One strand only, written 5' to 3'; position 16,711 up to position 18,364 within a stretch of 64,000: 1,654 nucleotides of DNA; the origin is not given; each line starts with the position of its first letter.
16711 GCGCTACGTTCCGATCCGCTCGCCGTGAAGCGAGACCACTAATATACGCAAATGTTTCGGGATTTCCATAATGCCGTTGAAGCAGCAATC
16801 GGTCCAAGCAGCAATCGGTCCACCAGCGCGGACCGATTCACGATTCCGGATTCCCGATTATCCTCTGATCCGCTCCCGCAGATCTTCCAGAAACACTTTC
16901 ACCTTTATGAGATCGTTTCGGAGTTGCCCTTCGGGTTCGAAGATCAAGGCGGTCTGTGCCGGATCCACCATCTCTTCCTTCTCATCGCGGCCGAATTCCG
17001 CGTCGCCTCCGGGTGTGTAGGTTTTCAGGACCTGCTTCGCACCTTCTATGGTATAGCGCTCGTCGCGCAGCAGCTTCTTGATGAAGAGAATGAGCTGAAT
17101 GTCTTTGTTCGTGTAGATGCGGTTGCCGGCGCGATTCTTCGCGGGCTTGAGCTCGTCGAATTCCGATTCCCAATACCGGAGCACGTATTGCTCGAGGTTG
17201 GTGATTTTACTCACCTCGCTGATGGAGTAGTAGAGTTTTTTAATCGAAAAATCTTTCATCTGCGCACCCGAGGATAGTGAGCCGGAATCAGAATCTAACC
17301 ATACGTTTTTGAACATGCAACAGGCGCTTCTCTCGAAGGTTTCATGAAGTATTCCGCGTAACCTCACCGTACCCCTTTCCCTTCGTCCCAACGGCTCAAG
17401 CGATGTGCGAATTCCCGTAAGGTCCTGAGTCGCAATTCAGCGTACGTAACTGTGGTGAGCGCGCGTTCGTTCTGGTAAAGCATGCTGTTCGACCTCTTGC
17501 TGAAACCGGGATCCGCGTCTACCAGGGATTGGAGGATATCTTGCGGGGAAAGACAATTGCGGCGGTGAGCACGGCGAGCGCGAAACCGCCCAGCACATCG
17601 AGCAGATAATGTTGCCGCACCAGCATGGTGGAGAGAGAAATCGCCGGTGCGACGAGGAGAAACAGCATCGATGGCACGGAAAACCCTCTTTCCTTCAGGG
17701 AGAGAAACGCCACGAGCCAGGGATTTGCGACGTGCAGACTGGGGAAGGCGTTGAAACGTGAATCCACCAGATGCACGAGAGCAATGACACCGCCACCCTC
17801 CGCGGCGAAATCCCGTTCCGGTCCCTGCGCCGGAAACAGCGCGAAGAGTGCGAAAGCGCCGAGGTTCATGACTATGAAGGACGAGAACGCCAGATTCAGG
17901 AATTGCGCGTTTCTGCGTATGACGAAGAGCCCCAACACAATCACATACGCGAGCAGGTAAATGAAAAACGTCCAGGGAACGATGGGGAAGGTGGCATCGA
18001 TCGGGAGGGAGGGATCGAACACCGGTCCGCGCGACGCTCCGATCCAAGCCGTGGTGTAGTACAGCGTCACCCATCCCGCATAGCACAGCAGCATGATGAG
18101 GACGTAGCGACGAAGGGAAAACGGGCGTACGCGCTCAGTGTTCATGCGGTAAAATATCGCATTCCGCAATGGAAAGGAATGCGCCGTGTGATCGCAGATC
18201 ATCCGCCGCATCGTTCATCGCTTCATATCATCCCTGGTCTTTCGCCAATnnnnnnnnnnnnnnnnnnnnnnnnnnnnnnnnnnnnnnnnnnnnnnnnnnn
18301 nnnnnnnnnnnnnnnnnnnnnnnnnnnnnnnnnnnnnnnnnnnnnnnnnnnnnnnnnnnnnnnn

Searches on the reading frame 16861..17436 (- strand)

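Call 18: search_protein_families(library=pfam, proteins=[window:16861-17436:-], max_evalue=0.001)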
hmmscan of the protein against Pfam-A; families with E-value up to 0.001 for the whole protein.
window:16861-17436:- (192 aa): 2 families
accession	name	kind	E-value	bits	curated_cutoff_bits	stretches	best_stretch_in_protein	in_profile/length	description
PF13411.12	MerR_1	-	6.5e-20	71.5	21.6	1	70-138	1-67/69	MerR HTH family regulatory protein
PF00376.29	MerR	-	2.8e-06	27.5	28.2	1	71-108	1-38/38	MerR family regulatory protein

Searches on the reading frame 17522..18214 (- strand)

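Call 18: search_protein_families(library=pfam, proteins=[window:17522-18214:-], max_evalue=0.001)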
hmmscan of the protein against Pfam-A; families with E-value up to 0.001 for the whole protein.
window:17522-18214:- (231 aa): 2 families
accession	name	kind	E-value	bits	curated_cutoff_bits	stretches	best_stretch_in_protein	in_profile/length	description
PF14378.12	PAP2_3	-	7.4e-16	58.9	27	1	86-219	39-189/190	PAP2 superfamily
PF01569.27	PAP2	-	1.4e-08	35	27.2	1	154-222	48-122/130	PAP2 superfamily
